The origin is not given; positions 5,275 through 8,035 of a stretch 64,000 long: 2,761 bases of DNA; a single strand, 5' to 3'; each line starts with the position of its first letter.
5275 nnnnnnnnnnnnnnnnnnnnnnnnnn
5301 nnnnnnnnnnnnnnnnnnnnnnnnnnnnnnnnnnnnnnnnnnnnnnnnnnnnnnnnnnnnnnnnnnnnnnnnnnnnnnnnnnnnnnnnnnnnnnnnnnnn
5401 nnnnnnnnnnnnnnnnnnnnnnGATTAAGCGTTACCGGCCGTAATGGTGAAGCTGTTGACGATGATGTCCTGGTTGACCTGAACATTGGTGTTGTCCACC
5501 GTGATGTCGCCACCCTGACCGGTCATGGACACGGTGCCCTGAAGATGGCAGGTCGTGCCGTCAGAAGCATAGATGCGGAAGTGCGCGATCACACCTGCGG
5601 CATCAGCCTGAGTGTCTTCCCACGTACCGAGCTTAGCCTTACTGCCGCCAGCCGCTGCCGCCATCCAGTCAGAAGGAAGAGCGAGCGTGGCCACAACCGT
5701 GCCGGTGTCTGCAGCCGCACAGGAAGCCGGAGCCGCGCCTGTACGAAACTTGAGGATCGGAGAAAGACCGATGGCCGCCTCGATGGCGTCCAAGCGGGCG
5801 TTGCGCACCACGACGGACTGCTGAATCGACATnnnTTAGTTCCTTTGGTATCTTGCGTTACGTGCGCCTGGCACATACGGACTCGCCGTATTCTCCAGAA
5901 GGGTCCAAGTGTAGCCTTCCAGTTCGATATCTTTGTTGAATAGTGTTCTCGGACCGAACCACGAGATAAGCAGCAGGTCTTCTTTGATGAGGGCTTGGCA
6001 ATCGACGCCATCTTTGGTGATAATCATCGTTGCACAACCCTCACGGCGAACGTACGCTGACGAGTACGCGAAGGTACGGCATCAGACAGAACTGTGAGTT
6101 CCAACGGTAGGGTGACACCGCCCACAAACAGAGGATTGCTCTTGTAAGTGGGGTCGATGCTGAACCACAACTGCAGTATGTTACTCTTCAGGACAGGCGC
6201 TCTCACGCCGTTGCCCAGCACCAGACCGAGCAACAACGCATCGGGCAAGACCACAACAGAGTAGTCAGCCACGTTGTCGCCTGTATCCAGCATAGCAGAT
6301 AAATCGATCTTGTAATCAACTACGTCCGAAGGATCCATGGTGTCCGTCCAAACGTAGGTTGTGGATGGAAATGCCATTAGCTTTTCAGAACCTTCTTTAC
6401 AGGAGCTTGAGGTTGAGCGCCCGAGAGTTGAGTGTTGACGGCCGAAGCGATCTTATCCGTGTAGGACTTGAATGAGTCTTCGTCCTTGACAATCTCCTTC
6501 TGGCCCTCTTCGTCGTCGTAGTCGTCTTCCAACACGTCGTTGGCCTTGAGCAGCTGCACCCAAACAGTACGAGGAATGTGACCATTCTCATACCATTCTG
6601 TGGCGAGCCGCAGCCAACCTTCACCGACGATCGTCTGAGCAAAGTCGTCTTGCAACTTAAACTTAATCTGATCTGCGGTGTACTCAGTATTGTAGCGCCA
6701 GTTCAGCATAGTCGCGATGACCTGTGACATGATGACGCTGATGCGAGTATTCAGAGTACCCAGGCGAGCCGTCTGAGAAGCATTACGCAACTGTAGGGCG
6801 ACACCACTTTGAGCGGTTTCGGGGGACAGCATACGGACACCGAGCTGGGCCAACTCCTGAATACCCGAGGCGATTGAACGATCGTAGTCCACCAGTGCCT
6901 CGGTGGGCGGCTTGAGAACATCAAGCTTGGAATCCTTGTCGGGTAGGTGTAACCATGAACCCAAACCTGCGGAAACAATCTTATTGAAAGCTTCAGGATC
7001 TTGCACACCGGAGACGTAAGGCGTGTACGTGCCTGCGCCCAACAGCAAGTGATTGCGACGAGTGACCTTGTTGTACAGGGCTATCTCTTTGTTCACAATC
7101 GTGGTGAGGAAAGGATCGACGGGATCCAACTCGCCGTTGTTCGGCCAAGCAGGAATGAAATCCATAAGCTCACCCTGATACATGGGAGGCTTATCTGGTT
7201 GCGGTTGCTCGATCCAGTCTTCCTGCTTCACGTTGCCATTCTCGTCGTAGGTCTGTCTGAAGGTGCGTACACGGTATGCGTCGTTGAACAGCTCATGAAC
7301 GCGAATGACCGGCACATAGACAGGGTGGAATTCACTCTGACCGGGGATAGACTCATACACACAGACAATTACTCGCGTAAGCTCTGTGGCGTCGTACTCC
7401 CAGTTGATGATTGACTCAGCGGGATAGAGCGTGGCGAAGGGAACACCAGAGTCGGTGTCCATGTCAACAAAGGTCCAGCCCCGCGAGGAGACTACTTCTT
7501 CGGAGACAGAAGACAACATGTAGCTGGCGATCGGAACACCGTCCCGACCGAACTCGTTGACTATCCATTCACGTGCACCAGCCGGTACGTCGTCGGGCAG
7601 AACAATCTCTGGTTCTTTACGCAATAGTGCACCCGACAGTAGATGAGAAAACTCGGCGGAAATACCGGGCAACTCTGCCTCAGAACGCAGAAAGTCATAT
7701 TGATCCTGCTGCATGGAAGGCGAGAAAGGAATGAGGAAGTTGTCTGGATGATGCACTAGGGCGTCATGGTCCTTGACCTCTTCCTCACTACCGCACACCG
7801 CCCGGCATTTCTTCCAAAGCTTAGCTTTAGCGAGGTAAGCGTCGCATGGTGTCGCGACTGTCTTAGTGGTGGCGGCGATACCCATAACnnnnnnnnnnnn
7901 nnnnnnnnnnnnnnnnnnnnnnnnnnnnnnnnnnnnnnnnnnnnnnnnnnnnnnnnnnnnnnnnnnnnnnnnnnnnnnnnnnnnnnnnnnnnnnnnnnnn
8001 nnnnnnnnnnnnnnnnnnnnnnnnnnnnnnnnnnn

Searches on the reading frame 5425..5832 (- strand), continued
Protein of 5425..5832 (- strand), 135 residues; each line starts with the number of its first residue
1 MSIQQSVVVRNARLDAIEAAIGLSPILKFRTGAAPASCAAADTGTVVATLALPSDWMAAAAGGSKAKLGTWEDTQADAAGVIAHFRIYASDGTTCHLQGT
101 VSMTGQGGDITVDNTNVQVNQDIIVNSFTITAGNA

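Call 123: find_encoding_contigs(protein=P0034, flank=7000, max_places=2)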
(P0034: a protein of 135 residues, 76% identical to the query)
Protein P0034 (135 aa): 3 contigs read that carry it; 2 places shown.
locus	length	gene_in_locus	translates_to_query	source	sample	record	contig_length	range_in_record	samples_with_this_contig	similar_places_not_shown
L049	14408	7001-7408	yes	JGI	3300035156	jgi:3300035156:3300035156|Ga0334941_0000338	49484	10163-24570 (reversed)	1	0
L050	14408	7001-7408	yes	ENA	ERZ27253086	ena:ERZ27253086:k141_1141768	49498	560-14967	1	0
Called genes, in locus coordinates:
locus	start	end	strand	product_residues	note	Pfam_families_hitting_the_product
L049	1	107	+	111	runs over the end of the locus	-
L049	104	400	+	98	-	-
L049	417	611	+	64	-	-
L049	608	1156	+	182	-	PF03592:Terminase_2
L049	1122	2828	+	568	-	PF17289:Terminase_6C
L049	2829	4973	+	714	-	PF06074:Portal_Mu, PF23474:Acb1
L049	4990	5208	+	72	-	-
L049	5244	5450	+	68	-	-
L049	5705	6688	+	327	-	PF04233:Phage_Mu_F (weak)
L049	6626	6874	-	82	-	-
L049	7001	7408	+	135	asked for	-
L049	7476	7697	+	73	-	-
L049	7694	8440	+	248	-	-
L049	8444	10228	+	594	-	-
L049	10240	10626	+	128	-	-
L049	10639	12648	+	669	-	-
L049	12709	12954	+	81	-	-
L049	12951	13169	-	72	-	-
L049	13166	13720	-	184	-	PF00075:RNase_H (weak)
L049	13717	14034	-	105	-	-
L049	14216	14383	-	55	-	-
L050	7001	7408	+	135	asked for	-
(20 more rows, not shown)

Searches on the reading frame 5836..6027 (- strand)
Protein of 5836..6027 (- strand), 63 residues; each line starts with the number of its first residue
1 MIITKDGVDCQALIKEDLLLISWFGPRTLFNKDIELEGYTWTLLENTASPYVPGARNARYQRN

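Call 109: search_protein_families(library=pfam, proteins=[window:5836-6027:-], max_evalue=0.05)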
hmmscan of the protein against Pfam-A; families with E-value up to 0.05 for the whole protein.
window:5836-6027:- (63 aa): 0 families

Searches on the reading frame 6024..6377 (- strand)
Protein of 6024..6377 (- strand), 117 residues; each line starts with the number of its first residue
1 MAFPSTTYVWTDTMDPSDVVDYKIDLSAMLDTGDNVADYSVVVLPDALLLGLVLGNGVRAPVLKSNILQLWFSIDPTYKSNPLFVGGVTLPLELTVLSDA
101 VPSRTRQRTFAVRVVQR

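Call 4: search_protein_families(library=pfam, proteins=[window:6024-6377:-], max_evalue=0.1)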
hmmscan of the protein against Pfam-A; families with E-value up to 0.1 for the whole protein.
window:6024-6377:- (117 aa): 1 family
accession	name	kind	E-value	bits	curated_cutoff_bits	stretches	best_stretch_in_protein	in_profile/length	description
PF23148.1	Gp77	-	8.1e-06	26.7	27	1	15-46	2-33/84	Podophage GP4 fiber-tail adaptor protein gp77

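Call 5: search_protein_families(library=phrogs, proteins=[window:6024-6377:-], max_evalue=0.01)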
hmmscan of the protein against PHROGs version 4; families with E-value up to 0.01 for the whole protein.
window:6024-6377:- (117 aa): 1 family
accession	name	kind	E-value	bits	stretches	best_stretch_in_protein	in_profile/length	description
phrog_4137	-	unknown function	0.0034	17.6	1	8-45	258-296/349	-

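Call 52: search_solved_structures(query=window:6024-6377:-, max_evalue=10, show_alignments=2)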
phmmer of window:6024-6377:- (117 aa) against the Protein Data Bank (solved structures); distinct sequences matched with E-value up to 10: 0.

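Call 108: search_dna_similar(query=window:6024-6377:-, collection=phages, mode=protein, max_rows=25, max_evalue=0.01)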
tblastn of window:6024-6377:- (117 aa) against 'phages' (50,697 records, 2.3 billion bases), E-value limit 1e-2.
No match.

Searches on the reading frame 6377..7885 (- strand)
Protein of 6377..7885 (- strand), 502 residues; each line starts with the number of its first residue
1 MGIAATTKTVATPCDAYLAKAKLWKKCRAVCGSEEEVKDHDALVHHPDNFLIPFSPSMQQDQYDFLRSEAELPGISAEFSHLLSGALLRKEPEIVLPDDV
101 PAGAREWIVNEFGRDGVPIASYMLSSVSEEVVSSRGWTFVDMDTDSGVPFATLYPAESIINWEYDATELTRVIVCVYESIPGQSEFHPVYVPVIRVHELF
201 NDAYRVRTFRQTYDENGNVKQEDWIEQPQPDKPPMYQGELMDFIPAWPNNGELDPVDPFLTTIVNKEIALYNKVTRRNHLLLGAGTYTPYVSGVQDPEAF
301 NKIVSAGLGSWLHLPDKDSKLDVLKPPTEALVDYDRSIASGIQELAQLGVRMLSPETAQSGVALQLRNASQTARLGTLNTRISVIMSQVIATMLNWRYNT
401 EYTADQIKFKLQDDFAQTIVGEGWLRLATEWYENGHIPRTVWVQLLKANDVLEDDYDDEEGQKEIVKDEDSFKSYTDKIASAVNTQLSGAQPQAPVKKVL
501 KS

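Call 4: search_protein_families(library=pfam, proteins=[window:6377-7885:-], max_evalue=0.1)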
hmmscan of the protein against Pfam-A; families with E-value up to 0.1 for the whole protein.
window:6377-7885:- (502 aa): 2 families
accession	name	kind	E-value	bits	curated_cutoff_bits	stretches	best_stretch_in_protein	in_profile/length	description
PF13264.11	DUF4055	-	3.1e-07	31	25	1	262-396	4-139/140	Domain of unknown function (DUF4055)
PF07661.19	MORN_2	-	0.026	15.1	29.6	0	211-222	6-17/22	MORN repeat variant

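Call 5: search_protein_families(library=phrogs, proteins=[window:6377-7885:-], max_evalue=0.01)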
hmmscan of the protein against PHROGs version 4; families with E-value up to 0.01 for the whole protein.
window:6377-7885:- (502 aa): 2 families
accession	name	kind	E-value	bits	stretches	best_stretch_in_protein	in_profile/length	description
phrog_145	-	head and packaging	8.4e-53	180.8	1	7-485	7-482/493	portal protein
phrog_2417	-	unknown function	1.5e-09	38.7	1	16-167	12-156/242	-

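Call 8: search_dna_similar(query=window:6377-7885:-, collection=phages, mode=protein, max_rows=30)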
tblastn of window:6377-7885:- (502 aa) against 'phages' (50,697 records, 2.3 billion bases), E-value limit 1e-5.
Records with a match: 133; places in all: 133; records where one place covers at least 80% of the query: 118.
Best place of each record, by identity: <60% 133.
By first word of the organism name: Salmonella 81; Vibrio 31; Acinetobacter 7; Bacteriophage 3; Pelagibacter 2; Xanthomonas 2; Klebsiella 2; EBPR 1; Paracoccus 1; Jerseyvirus 1; and 2 more.
By host as written in the record: Salmonella enterica 27; Salmonella enterica subsp. enterica serovar Enteritidis 18; - 10; Vibrio parahaemolyticus 9; Salmonella enterica subsp. enterica serovar Enteritidis PT1 8; Salmonella enterica subsp. enterica serovar Typhimurium 5; Vibrio alginolyticus 4; Salmonella enterica subsp. enterica serovar Enteritidis derived from ATCC 13076 4; and 35 more.
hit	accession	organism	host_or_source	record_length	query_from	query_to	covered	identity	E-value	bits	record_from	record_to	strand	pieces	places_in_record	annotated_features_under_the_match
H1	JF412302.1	EBPR siphovirus 1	-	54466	3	465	92%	41.3%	3e-99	333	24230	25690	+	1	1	gp46: hypothetical protein | gp45: hypothetical protein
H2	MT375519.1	Pelagibacter phage Aegir EXVC013S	Candidatus Pelagibacter sp H2P3alpha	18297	6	469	92%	40.5%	2e-100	337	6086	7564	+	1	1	hypothetical protein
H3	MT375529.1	Pelagibacter phage Kolga EXVC016S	Candidatus Pelagibacter sp H2P3alpha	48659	6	469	92%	40.5%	2e-100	337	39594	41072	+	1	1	hypothetical protein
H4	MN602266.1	Bacteriophage DSS3_VP1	-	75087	1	468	93%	39.9%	3e-108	359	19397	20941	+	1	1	putative portal protein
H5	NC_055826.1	Bacteriophage DSS3_VP1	-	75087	1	468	93%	39.9%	3e-108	359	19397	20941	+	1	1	portal protein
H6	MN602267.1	Bacteriophage DSS3_PM1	-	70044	1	468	93%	39.7%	8e-108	358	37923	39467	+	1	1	putative portal protein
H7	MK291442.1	Paracoccus phage vB_PkoS_Pkon1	Paracoccus kondratievae NCIMB 13773T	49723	8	492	97%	24.4%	3e-11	72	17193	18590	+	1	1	portal protein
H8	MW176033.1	Acinetobacter phage Effie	Acinetobacter calcoaceticus ATCC23055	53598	10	470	92%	23.7%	5e-13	78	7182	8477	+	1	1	120: hypothetical protein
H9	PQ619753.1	Acinetobacter phage HHU4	Acinetobacter baumannii H4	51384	10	470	92%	23.3%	3e-10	69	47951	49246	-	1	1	hypothetical protein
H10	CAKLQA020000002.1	Acinetobacter phage MD-2021a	not known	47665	10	470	92%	22.9%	3e-10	69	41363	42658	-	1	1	Uncharacterised protein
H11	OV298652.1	Acinetobacter phage MD-2021a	not known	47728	10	470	92%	22.9%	3e-10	69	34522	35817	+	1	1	Uncharacterised protein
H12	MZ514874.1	Acinetobacter phage Ab105-2phideltaCI404ad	Acinetobacter baumannii Ab404_GEIH-2010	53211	17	468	90%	23.2%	4e-6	56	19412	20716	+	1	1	DUF4055 domain-containing protein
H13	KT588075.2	Acinetobacter phage Ab105-2phi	Acinetobacter baumannii Ab105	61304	17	468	90%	23.2%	4e-6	56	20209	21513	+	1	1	hypothetical protein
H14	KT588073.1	Acinetobacter phage Ab105-3phi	Acinetobacter baumannii Ab105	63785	17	468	90%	23.2%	4e-6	56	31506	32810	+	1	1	hypothetical protein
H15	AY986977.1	Xanthomonas phage Xp15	-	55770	17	452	87%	22.8%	4e-15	85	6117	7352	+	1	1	putative phage structural protein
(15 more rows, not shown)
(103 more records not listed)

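Call 10: get_annotated_region(hit=H5, flank=12000)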
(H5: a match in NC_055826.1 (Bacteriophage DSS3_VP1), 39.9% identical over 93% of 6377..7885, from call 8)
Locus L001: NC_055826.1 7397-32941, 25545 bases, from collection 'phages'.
description: Bacteriophage DSS3_VP1, complete genome.
organism: Bacteriophage DSS3_VP1 (NCBI taxid 2664196)
taxonomy: Viruses; Duplodnaviria; Heunggongvirae; Uroviricota; Caudoviricetes; Naomviridae; Noahvirus; Noahvirus arc
host: -; source: -; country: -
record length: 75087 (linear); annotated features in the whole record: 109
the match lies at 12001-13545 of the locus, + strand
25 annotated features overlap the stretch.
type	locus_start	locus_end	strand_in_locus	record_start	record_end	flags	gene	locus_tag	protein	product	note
CDS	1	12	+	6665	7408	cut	-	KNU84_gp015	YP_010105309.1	PhoH-like phosphate starvation-inducible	-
CDS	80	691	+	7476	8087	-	-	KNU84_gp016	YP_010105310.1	hypothetical protein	-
CDS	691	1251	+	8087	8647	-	-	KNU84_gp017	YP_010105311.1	hypothetical protein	-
CDS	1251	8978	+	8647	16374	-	-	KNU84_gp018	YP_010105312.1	virion structural protein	-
CDS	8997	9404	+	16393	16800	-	-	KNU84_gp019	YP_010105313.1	hypothetical protein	-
CDS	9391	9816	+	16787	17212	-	-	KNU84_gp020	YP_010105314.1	tail assembly chaperone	-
CDS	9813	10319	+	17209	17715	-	-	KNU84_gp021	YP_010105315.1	hypothetical protein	-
CDS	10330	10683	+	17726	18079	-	-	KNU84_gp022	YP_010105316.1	tail assembly chaperone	-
CDS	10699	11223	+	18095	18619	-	-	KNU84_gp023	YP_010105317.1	endolysin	-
CDS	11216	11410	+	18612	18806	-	-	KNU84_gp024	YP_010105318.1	hypothetical protein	-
CDS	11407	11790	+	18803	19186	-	-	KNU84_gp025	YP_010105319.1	hypothetical protein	-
CDS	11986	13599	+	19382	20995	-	-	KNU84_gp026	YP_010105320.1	portal protein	-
tRNA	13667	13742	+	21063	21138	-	-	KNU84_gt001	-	tRNA-Asn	-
CDS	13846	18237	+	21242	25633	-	-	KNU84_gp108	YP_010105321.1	head morphogenesis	-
CDS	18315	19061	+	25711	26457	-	-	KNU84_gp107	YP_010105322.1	hypothetical protein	-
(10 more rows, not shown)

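Call 11: get_annotated_region(hit=H3, flank=9000)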
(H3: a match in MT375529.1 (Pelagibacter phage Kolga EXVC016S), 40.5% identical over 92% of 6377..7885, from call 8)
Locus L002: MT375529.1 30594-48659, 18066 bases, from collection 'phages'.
description: Pelagibacter phage Kolga EXVC016S, complete genome.
organism: Pelagibacter phage Kolga EXVC016S (NCBI taxid 2736233)
taxonomy: Viruses; Duplodnaviria; Heunggongvirae; Uroviricota; Caudoviricetes
host: Candidatus Pelagibacter sp H2P3alpha; source: -; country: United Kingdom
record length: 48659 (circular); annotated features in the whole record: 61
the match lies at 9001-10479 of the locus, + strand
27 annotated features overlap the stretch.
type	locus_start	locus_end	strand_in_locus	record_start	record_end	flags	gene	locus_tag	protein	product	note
CDS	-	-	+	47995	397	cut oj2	-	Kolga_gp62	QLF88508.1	putative capsid or envelope protein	-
CDS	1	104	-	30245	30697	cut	-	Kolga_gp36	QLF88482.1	hypothetical protein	-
CDS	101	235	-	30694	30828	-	-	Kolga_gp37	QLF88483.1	hypothetical protein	-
CDS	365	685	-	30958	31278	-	-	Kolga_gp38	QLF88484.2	hypothetical protein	-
CDS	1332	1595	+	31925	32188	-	-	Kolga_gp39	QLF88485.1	hypothetical protein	-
CDS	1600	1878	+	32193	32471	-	-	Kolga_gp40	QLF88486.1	hypothetical protein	-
CDS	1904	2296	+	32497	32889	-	-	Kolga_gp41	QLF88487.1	hypothetical protein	-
CDS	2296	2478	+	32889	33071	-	-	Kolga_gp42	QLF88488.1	hypothetical protein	-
CDS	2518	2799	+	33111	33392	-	-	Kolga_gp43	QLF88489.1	hypothetical protein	-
CDS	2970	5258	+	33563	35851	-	-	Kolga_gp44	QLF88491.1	RNA polymerase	-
CDS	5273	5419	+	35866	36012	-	-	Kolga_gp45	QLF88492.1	hypothetical protein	-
CDS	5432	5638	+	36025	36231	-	-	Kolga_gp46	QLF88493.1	30S ribosomal protein S21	-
CDS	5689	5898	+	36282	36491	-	-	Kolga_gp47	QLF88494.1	hypothetical protein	-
CDS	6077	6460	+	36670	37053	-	-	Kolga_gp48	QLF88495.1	hypothetical protein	-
CDS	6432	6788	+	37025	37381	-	-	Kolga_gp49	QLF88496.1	hypothetical protein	-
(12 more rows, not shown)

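Call 12: get_annotated_region(hit=H1, flank=10000)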
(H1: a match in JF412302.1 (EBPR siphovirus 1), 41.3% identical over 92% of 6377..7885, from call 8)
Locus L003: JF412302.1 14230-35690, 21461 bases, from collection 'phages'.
description: EBPR siphovirus 1, partial sequence.
organism: EBPR siphovirus 1 (NCBI taxid 1048520)
taxonomy: Viruses; Duplodnaviria; Heunggongvirae; Uroviricota; Caudoviricetes
host: -; source: -; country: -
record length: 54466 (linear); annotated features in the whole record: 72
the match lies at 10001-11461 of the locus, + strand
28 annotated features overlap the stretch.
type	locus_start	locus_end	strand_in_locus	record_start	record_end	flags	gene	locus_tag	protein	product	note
CDS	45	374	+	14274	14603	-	gp32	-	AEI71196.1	hypothetical protein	ESV1_32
CDS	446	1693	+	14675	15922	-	gp33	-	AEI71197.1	terminase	-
CDS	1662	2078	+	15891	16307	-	gp34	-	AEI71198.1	hypothetical protein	ESV1_34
CDS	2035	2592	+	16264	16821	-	gp35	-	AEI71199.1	hypothetical protein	ESV1_35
CDS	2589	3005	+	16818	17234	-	gp36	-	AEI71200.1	hypothetical protein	ESV1_36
CDS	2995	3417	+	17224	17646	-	gp37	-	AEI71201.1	hypothetical protein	ESV1_37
CDS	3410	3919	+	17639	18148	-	gp38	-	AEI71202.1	hypothetical protein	ESV1_38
CDS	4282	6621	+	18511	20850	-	gp39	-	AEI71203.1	hypothetical protein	ESV1_39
CDS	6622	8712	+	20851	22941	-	gp40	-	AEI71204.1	glycoyl hydrolase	-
CDS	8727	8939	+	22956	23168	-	gp41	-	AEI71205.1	hypothetical protein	ESV1_41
CDS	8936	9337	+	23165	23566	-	gp42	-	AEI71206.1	hypothetical protein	ESV1_42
CDS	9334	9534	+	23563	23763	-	gp43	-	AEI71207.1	hypothetical protein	ESV1_43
CDS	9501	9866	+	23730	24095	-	gp44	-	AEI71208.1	hypothetical protein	ESV1_44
CDS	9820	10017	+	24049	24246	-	gp45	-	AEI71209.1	hypothetical protein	ESV1_45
CDS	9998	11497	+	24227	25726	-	gp46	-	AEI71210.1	hypothetical protein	ESV1_46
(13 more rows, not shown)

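Call 13: find_encoding_contigs(protein=window:6377-7885:-, flank=10000, max_places=6)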
Protein window:6377-7885:- (502 aa): 1 contig read that carries it; 1 place shown.
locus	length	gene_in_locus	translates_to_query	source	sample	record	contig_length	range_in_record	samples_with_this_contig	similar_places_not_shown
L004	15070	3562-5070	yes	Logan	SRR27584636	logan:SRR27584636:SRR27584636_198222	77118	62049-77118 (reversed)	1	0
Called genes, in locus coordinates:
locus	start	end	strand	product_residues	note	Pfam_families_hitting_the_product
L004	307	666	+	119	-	PF13392:HNH_3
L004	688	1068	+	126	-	-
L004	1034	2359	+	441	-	PF03237:Terminase_6N (faint)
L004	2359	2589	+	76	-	-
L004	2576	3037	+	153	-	-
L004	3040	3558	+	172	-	-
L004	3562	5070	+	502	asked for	PF13264:DUF4055 (weak)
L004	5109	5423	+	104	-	PF23148:Gp77 (weak)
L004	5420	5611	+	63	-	-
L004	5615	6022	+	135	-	-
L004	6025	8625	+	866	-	-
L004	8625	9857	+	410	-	PF00150:Cellulase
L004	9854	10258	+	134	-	-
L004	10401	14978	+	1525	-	PF00940:RNA_pol (faint), PF04233:Phage_Mu_F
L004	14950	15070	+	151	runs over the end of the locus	-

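Call 14: find_related_loci(query=window:6377-7885:-, collection=viral_contigs, flank=10000)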
Query window:6377-7885:- (502 aa) in viral_contigs; peptide patterns used: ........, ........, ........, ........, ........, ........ (x = any residue, [..] = any of these).
43 stretches matched a pattern; 4 encode a relative of the query (tblastn E <= 1e-3); 4 distinct loci.
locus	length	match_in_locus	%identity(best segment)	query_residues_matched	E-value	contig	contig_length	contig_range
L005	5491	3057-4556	40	6-469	7e-119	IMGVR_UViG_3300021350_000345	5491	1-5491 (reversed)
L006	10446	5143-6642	40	6-469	1e-118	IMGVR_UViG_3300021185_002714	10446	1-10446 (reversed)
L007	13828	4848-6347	40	6-469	3e-118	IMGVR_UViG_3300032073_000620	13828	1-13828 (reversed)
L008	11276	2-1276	41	79-469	1e-99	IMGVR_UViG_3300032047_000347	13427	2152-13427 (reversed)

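Call 23: search_protein_families(library=pfam, proteins=[L004:10401-14978:+], max_evalue=0.01)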
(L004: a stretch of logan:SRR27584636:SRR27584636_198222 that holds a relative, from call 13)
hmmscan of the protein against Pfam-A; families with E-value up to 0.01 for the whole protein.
L004:10401-14978:+ (1525 aa): 2 families
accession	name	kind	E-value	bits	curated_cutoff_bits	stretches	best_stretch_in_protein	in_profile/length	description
PF04233.19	Phage_Mu_F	-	9.6e-10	39.6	29.6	1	132-237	7-111/112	Phage Mu protein F like protein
PF00940.24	RNA_pol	-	5.8e-09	35.7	22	1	980-1086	77-186/448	DNA-dependent RNA polymerase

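Call 54: search_solved_structures(query=window:6377-7885:-, max_evalue=1)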
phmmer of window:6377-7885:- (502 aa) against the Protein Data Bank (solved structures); distinct sequences matched with E-value up to 1: 3.
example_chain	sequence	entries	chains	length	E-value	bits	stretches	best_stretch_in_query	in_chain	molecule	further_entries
8i7r_E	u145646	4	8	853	0.27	12.9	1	222-267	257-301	EF-hand domain-containing family member B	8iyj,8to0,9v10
6sx4_AAA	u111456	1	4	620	0.3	12.7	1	110-218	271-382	Protein PS1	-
7ung_1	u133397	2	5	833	0.52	11.9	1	215-266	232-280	EF-hand domain-containing family member B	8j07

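Call 111: search_protein_families(library=pfam, proteins=[L003:4282-6621:+, L003:6622-8712:+, L003:1662-2078:+, L003:2035-2592:+, L003:2589-3005:+, L003:2995-3417:+, L003:3410-3919:+, L003:8936-9337:+, L003:9501-9866:+], max_evalue=0.01)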
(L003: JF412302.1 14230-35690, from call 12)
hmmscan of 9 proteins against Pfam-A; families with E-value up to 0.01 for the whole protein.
L003:4282-6621:+ (779 aa): 1 family
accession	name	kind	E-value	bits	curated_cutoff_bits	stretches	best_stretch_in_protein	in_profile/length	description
PF19501.5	PcRGLX_1st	-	5.6e-05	23.3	22.1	1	42-104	16-78/83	PcRGLX-like N-terminal RIFT barrel domain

L003:6622-8712:+ (696 aa): 3 families
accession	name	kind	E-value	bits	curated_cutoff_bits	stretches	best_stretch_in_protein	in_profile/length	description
PF00041.27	fn3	-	1.3e-10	41.8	25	2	473-544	6-82/84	Fibronectin type III domain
PF16656.11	Pur_ac_phosph_N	-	4.2e-05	24.5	30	0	589-643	41-91/93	Purple acid Phosphatase, N-terminal domain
PF25059.1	FN3_DSCAM-DSCAML_C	-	0.002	18.9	39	0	424-461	44-81/89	DSCAM/DSCAML C-terminal Fn3-like domain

L003:1662-2078:+ (138 aa): 0 families

L003:2035-2592:+ (185 aa): 0 families

L003:2589-3005:+ (138 aa): 0 families

L003:2995-3417:+ (140 aa): 1 family
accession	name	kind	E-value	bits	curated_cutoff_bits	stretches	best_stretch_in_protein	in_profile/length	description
PF23140.1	Gp80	-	0.00026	21.8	27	1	37-129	15-118/128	Podophage GP4 fiber I protein gp80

L003:3410-3919:+ (169 aa): 0 families

L003:8936-9337:+ (133 aa): 0 families

L003:9501-9866:+ (121 aa): 4 families
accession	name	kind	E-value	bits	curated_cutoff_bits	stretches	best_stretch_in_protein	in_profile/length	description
PF05929.16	Phage_GPO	-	0.0056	16.8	33.6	1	4-106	154-254/268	Phage capsid scaffolding protein (GPO) serine peptidase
PF09727.14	CortBP2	-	0.0073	16.8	26.9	1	34-91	119-176/187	Cortactin-binding protein-2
PF05999.16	Herpes_U5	-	0.0073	15.6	25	1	13-84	233-302/488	Herpesvirus U5-like family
PF06005.17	ZapB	-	0.0098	16.8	31.5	0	47-84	20-57/71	Cell division protein ZapB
